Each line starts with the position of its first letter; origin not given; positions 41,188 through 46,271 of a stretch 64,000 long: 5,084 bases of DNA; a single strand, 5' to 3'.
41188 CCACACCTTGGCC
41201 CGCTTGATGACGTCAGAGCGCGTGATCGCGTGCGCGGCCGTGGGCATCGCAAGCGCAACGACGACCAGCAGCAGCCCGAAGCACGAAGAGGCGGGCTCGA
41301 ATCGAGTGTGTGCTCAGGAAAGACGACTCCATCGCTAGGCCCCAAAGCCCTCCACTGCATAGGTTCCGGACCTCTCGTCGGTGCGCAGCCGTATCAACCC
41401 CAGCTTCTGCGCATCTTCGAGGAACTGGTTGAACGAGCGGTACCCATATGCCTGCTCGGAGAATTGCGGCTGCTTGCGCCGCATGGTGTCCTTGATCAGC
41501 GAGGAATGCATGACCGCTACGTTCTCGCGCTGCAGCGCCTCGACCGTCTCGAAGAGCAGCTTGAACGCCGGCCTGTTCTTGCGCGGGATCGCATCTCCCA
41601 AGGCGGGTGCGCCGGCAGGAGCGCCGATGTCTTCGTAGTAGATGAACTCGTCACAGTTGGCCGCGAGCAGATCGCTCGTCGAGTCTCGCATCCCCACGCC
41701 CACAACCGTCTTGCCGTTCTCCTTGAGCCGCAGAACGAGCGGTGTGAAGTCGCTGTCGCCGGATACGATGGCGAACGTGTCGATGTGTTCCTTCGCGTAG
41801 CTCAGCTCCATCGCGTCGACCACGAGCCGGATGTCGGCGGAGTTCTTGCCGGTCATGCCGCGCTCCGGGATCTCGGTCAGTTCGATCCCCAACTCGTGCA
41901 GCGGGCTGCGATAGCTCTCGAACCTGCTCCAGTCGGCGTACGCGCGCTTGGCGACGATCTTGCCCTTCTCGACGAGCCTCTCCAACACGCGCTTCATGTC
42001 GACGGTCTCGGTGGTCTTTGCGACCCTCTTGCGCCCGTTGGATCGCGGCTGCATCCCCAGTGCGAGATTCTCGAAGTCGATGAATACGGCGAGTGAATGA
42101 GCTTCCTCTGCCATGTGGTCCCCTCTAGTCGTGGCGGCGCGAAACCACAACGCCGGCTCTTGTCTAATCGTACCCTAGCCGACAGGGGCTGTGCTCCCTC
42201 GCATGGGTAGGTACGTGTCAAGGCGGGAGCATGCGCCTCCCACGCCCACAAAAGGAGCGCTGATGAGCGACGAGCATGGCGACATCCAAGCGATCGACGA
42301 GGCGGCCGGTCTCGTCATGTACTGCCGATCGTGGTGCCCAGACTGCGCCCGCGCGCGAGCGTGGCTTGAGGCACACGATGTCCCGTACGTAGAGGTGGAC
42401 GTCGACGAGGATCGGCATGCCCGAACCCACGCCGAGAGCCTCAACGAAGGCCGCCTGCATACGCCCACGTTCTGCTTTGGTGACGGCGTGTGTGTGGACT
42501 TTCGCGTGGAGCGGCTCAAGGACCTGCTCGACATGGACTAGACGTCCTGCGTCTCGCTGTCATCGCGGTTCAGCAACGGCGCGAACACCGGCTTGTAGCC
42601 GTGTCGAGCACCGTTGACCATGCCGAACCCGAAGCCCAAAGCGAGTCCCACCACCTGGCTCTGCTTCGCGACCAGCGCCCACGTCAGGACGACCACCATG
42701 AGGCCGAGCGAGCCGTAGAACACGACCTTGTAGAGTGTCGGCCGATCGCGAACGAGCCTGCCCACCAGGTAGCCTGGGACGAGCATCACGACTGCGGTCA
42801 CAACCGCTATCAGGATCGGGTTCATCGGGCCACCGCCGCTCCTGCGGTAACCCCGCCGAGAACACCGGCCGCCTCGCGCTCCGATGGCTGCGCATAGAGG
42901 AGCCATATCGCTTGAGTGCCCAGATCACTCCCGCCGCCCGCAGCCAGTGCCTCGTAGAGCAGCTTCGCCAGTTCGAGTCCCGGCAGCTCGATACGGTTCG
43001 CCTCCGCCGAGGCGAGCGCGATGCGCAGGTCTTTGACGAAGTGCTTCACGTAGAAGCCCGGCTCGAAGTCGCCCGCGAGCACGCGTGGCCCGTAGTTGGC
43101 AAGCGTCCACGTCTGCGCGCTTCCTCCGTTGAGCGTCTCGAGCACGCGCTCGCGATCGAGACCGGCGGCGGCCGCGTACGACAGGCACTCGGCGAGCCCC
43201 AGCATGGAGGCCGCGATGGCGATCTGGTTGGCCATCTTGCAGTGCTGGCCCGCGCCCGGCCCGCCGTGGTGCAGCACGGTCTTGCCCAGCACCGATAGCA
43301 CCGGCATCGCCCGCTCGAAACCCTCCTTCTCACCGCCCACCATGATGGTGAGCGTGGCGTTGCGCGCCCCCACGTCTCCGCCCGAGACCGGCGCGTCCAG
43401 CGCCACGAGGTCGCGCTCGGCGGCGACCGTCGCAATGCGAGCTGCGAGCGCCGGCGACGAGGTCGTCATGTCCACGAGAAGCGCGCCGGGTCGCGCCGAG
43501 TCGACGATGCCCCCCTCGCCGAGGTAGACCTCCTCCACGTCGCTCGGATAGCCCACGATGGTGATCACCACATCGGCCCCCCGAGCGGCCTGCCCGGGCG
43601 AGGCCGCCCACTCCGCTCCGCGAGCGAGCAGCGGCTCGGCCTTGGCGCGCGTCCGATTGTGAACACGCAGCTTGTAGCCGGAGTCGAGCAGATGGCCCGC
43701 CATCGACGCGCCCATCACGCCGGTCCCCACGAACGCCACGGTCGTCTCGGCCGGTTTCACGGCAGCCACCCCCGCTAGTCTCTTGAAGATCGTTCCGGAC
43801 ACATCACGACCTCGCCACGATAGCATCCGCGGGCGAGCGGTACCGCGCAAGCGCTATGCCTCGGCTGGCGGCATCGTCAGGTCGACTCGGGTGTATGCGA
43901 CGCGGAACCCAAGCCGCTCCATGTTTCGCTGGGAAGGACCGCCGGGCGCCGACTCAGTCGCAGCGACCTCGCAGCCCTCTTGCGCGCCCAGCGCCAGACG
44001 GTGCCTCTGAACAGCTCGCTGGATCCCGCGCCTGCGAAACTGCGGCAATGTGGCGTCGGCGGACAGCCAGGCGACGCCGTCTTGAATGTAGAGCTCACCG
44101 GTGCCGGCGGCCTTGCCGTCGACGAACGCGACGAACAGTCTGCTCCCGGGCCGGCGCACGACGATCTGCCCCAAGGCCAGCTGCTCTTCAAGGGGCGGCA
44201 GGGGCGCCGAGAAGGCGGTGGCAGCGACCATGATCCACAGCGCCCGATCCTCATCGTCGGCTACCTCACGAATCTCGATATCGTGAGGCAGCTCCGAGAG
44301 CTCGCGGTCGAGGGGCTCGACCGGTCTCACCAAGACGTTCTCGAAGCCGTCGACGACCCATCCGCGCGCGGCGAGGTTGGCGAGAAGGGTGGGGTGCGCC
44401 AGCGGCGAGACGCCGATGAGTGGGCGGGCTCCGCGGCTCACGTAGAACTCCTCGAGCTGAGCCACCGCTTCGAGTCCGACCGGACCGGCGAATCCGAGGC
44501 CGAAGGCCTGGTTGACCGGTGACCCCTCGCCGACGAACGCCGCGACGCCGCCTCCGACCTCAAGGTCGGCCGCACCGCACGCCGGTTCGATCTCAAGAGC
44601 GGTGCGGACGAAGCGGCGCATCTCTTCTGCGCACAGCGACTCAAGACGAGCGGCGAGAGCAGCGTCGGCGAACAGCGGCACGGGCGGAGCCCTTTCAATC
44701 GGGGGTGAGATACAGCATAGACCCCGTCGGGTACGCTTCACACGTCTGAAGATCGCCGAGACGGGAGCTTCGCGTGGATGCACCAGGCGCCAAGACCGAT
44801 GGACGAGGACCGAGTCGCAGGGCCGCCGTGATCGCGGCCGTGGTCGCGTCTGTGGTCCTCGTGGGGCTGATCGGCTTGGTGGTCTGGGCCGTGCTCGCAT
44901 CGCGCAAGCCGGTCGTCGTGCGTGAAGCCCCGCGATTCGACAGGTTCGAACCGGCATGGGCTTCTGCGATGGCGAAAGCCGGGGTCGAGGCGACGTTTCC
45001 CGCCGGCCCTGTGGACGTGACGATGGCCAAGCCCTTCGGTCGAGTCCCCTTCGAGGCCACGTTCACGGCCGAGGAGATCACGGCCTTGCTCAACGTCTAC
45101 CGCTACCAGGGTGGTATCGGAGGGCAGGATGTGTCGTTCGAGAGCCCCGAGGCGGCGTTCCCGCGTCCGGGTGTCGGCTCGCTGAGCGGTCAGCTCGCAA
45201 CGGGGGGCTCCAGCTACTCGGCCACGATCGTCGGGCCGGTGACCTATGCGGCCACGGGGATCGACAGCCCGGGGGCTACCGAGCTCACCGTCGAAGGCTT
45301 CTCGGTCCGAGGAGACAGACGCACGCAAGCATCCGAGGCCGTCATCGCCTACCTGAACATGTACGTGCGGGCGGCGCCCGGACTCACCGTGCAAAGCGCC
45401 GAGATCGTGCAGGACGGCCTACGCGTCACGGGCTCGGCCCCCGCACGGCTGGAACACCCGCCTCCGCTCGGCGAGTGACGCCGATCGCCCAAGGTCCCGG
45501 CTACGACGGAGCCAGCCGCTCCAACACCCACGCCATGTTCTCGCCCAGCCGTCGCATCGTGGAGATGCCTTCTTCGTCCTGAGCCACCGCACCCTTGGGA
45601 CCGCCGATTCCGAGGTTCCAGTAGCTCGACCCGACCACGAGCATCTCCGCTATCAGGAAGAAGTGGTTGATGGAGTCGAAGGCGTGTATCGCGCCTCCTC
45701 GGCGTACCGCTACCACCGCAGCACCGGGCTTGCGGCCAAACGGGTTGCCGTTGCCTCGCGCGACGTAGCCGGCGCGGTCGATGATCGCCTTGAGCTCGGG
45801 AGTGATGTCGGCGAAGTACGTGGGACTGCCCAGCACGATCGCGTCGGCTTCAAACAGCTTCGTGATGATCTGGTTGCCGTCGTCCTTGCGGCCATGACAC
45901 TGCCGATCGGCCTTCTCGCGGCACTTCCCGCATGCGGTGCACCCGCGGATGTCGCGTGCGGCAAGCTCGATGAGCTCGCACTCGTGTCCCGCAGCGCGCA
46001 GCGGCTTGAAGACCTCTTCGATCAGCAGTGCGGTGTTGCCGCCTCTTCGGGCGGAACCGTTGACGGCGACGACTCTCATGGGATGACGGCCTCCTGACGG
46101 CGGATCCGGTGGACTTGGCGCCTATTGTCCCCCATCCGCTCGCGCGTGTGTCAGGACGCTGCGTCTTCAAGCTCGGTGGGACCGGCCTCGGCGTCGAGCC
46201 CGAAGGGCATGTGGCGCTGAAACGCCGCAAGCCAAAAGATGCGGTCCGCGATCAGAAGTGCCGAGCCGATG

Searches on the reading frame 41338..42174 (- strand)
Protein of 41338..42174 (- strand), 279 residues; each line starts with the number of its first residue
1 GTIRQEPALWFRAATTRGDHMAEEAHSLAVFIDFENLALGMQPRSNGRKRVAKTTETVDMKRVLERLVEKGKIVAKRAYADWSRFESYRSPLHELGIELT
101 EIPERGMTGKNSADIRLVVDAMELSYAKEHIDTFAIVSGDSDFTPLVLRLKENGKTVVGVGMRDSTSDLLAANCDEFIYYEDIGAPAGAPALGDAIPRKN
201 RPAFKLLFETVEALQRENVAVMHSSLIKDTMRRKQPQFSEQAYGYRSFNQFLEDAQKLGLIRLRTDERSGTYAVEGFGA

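Call 59: search_protein_families(library=pfam, proteins=[window:41338-42174:-], max_evalue=0.00001)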
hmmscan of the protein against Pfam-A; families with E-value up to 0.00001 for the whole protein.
window:41338-42174:- (279 aa): 1 family
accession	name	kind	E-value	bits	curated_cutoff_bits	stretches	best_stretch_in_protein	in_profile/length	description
PF01936.24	NYN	-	1.4e-36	126.6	24.2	1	28-180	2-144/145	NYN domain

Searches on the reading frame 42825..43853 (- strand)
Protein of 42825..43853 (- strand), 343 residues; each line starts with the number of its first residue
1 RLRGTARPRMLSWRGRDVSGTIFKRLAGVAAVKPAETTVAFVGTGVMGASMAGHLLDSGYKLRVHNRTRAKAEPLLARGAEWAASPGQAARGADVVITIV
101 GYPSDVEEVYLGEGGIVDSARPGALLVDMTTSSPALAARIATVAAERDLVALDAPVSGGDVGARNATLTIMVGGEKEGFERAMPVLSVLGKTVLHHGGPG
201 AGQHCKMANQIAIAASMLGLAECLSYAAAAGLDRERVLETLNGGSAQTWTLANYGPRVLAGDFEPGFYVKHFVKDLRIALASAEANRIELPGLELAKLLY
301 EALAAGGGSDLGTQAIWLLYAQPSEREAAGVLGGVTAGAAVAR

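Call 59: search_protein_families(library=pfam, proteins=[window:42825-43853:-], max_evalue=0.00001)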
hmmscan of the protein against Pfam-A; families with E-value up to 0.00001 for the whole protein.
window:42825-43853:- (343 aa): 3 families
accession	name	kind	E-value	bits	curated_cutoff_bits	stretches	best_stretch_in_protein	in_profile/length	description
PF03446.21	NAD_binding_2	-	5.6e-53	179.7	21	1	38-197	1-160/161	NAD binding domain of 6-phosphogluconate dehydrogenase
PF14833.11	NAD_binding_11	-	4.5e-33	114.5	30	1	200-316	1-118/122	NAD-binding of NADP-dependent 3-hydroxyisobutyrate dehydrogenase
PF03807.23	F420_oxidored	-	4.8e-08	33.9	21.6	1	38-130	1-92/94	NADP oxidoreductase coenzyme F420-dependent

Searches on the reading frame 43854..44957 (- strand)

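Call 60: search_protein_families(library=pfam, proteins=[window:43854-44957:-], max_evalue=0.00001)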
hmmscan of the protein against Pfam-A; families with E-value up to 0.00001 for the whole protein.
window:43854-44957:- (367 aa): 1 family
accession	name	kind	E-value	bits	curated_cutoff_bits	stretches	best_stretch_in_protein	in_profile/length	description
PF00583.31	Acetyltransf_1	-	4.5e-08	33.8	20.7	1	262-351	27-116/116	Acetyltransferase (GNAT) family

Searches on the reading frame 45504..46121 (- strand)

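Call 60: search_protein_families(library=pfam, proteins=[window:45504-46121:-], max_evalue=0.00001)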
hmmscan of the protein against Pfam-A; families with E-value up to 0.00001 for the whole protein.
window:45504-46121:- (206 aa): 2 families
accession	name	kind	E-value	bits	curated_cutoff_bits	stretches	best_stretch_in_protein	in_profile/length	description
PF03358.20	FMN_red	-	7.8e-31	107.1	24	1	15-171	1-148/152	NADPH-dependent FMN reductase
PF02525.22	Flavodoxin_2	-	1.2e-09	38.6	27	1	15-149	1-142/198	Flavodoxin-like fold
